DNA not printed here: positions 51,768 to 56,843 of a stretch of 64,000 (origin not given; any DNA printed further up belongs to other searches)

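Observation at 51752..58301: Conserved bipartite promoter-like motif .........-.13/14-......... upstream of the RHS gene, the sigma gene and the holin operon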

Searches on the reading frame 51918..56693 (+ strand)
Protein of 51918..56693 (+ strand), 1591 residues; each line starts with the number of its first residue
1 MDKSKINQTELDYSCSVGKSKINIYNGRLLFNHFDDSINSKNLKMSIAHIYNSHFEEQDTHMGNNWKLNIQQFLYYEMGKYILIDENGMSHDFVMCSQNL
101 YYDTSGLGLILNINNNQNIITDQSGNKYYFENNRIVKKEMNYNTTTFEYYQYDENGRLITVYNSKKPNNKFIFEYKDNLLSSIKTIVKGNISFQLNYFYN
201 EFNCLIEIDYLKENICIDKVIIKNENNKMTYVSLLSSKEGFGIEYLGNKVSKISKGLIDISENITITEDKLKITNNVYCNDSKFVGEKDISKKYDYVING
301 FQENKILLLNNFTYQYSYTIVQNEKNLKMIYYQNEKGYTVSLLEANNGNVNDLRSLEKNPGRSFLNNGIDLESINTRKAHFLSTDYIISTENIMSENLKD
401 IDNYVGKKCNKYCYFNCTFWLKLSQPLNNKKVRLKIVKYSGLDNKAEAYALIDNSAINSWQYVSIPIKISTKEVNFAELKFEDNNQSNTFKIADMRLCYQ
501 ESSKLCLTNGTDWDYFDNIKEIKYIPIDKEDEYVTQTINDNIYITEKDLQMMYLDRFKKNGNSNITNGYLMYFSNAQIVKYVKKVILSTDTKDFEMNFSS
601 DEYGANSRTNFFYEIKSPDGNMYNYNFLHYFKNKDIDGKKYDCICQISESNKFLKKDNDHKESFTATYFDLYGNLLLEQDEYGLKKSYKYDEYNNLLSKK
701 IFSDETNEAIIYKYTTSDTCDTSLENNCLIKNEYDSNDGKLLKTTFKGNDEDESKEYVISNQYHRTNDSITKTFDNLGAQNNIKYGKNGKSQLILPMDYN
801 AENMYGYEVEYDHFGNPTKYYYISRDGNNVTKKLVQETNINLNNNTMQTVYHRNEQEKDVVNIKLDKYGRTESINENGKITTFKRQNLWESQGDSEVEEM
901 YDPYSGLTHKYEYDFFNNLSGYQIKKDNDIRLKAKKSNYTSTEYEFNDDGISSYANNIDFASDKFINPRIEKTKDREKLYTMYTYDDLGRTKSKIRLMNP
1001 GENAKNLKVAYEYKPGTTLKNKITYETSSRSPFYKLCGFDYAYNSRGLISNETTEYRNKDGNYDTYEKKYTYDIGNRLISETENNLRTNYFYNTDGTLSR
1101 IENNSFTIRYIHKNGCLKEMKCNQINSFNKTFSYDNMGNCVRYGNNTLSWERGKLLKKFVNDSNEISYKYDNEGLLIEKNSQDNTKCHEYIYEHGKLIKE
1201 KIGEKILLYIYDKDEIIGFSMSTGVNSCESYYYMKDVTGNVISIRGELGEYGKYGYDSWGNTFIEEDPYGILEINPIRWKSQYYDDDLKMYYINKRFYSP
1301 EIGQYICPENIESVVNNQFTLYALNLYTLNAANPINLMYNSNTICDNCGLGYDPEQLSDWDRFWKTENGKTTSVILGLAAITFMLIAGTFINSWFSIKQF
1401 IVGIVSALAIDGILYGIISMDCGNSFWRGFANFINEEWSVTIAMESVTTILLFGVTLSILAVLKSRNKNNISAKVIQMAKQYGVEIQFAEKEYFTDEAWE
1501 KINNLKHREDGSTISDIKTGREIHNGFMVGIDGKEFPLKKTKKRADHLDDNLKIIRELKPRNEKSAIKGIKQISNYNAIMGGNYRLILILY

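Call 6: search_protein_families(library=pfam, proteins=[window:51918-56693:+], max_evalue=0.01)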
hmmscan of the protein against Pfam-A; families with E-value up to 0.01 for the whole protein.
window:51918-56693:+ (1591 aa): 3 families
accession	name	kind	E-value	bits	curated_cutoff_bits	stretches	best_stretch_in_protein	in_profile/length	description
PF15650.12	Tox-REase-9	-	9.5e-09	35.8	27.3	1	1513-1581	2-74/88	Restriction endonuclease fold toxin 9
PF20148.4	DUF6531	-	1.5e-06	28.8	24.1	1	21-93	3-74/74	Domain of unknown function (DUF6531)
PF05593.20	RHS_repeat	-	2.5e-06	28.2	22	0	1236-1261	2-27/38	RHS Repeat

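Call 7: search_protein_families(library=ncbifam, proteins=[window:51918-56693:+], max_evalue=0.01)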
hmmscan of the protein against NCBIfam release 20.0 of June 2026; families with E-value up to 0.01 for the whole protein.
window:51918-56693:+ (1591 aa): 3 families
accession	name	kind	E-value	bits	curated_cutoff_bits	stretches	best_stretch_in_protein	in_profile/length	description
TIGR03696.1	Rhs_assc_core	domain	6e-10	39.5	32.5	1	1256-1337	1-70/76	RHS repeat-associated core domain-containing protein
NF041261.1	RHS_core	equivalog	3.2e-06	25.3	2000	1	1241-1333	1171-1257/1261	RHS element core protein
TIGR01643.1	YD_repeat_2x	repeat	0.00086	19.7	15.8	0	1152-1184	4-36/42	YD repeat-containing protein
